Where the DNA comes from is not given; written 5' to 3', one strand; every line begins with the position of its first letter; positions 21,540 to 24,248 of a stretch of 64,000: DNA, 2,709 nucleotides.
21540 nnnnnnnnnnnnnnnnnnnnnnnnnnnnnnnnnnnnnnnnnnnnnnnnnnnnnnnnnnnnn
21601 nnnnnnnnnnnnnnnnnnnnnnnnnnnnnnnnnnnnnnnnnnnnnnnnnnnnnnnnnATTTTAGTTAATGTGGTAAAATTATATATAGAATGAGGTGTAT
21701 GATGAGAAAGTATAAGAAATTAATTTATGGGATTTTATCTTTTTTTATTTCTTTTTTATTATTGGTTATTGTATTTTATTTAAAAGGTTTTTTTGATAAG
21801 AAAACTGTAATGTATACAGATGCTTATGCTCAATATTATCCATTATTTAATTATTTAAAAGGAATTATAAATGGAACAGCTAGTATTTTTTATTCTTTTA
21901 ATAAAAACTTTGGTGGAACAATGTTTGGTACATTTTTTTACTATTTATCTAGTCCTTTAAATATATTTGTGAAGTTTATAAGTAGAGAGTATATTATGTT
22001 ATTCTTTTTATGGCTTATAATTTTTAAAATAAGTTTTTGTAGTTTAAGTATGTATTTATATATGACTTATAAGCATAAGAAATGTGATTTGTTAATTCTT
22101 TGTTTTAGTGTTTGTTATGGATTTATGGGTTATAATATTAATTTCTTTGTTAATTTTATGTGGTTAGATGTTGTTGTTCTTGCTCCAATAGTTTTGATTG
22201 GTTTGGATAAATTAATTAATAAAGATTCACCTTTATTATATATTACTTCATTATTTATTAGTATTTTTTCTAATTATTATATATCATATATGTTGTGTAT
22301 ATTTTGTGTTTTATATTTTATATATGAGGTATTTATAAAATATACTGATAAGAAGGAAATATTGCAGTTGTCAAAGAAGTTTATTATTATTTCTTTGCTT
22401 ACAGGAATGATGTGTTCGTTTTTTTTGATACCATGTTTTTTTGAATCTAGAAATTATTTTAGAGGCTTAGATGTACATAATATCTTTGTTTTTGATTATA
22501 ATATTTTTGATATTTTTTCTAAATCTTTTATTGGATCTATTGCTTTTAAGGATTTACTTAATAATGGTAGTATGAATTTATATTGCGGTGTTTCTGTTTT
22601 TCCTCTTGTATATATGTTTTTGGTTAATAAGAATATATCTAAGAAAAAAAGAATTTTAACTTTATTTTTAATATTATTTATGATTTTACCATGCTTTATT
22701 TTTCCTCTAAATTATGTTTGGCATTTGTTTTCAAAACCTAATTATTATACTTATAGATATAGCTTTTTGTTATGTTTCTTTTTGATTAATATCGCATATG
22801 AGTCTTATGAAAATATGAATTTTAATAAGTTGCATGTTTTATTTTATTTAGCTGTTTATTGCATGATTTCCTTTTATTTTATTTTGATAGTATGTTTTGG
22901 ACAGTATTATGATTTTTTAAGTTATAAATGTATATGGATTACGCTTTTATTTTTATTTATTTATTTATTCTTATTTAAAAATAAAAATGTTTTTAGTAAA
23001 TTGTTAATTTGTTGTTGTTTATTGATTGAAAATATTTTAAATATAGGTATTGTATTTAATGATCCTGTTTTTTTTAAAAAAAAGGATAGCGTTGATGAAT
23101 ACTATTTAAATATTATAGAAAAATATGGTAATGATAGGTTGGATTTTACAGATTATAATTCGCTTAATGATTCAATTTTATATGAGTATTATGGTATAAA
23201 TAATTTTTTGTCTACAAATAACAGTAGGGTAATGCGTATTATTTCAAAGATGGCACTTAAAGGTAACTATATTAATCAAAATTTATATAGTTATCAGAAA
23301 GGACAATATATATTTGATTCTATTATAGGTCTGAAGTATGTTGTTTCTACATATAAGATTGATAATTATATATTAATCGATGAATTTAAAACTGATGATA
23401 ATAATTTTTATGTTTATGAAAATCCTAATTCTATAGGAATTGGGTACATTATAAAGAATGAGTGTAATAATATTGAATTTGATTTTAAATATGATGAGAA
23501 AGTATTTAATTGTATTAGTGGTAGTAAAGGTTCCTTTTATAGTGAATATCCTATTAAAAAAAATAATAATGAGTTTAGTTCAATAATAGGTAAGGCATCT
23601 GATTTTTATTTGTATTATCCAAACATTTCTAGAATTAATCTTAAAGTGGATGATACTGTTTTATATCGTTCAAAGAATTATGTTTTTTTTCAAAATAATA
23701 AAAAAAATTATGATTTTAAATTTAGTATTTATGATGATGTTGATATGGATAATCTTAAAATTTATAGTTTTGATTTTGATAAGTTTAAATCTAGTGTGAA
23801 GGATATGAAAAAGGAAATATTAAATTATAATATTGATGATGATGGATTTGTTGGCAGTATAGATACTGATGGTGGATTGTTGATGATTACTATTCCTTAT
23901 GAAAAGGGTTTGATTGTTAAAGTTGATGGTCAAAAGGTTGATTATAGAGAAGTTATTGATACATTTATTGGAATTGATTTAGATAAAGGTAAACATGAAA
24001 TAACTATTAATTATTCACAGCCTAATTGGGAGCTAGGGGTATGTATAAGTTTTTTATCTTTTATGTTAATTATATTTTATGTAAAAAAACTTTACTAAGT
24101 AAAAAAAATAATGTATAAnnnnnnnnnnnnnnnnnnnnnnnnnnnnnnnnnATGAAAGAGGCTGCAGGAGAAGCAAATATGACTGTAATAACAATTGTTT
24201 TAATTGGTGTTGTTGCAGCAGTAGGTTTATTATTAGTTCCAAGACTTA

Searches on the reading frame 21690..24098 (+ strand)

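Call 42: search_protein_families(library=pfam, proteins=[window:21690-24098:+], max_evalue=0.001)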
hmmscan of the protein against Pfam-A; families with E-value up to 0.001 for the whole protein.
window:21690-24098:+ (802 aa): 1 family
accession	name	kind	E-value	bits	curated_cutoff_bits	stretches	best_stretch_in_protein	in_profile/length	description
PF09586.16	YfhO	-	2e-135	453.7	28.5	1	17-787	1-835/835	Bacterial membrane protein YfhO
